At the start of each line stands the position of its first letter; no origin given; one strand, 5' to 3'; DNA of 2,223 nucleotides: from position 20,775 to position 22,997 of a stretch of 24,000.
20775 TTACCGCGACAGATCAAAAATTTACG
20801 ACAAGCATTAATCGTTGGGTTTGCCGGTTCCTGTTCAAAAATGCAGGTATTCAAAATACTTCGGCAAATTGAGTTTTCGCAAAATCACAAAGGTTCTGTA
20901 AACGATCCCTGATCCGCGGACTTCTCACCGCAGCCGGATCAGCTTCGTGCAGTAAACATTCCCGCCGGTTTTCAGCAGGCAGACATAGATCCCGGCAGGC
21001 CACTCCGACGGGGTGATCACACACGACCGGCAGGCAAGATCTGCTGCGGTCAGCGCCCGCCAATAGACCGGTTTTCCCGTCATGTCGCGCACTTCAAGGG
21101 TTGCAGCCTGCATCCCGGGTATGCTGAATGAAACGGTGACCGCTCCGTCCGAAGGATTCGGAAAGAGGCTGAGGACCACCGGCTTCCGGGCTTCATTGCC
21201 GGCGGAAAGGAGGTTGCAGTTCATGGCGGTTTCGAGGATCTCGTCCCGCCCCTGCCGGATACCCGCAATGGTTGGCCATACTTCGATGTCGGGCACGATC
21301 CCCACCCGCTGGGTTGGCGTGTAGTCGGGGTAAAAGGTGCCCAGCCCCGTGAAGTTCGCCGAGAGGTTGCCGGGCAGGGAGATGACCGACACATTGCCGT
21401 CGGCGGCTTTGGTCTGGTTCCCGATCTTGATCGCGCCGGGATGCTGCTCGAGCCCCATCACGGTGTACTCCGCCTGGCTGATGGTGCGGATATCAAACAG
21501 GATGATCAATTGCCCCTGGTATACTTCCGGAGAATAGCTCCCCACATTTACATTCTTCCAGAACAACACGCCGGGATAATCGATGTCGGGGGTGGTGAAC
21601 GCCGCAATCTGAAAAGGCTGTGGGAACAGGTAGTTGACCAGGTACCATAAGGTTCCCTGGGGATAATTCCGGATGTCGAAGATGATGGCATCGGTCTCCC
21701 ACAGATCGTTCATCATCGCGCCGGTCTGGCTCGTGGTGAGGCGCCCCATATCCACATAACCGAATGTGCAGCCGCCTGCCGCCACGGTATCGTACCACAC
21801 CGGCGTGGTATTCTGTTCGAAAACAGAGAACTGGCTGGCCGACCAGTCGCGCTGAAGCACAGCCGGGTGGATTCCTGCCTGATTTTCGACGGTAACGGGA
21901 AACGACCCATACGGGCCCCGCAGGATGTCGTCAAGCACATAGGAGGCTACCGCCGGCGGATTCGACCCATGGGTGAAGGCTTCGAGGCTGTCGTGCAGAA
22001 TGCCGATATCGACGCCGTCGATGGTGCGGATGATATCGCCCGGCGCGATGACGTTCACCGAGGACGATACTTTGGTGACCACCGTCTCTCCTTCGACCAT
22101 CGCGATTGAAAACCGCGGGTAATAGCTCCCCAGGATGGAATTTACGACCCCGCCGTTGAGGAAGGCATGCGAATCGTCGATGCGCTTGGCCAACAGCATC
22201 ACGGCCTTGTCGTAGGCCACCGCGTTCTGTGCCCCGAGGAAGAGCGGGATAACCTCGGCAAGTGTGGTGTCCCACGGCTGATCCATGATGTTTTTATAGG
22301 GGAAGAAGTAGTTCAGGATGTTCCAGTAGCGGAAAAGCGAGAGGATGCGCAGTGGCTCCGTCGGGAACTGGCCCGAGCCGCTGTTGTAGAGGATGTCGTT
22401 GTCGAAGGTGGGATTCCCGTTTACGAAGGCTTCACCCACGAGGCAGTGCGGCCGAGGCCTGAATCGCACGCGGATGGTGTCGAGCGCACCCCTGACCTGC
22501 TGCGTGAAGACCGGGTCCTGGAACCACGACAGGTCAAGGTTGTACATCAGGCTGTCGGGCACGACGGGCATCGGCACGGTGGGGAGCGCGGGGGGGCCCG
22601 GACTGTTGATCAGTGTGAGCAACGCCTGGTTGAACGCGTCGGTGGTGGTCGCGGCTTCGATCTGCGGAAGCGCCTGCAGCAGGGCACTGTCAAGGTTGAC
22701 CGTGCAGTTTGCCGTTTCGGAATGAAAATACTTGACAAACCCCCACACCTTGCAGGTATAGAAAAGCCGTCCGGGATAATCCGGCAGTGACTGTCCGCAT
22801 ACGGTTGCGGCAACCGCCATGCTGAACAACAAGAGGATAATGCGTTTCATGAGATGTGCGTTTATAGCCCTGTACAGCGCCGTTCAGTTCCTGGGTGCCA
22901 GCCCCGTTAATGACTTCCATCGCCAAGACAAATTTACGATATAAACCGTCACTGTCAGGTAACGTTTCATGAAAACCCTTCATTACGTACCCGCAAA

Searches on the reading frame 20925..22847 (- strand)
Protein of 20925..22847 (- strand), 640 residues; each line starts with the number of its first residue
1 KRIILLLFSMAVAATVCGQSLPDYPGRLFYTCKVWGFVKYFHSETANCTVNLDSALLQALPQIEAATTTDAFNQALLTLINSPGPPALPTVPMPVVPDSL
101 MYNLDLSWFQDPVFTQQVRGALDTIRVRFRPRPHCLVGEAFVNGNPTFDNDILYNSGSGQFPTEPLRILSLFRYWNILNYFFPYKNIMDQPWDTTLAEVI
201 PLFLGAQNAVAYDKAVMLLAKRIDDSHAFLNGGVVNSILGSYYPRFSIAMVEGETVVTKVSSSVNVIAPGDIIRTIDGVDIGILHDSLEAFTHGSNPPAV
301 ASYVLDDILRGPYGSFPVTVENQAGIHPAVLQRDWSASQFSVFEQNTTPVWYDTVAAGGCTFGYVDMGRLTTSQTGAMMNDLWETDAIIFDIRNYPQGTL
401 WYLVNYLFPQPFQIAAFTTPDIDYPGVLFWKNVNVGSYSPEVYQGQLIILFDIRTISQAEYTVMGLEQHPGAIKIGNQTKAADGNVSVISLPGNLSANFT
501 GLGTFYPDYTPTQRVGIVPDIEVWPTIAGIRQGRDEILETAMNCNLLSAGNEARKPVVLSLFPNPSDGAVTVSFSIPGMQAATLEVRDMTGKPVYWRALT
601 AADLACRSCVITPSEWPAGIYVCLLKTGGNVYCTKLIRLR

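Call 9: search_protein_families(library=pfam, proteins=[window:20925-22847:-], max_evalue=0.001)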
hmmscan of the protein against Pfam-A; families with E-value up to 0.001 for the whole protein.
window:20925-22847:- (640 aa): 2 families
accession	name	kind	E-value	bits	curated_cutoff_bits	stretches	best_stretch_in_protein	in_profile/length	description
PF03572.23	Peptidase_S41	-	5.1e-08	33.1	24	1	363-523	3-165/165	Peptidase family S41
PF18962.6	Por_Secre_tail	-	5e-06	27.1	27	1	561-637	1-74/75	Secretion system C-terminal sorting domain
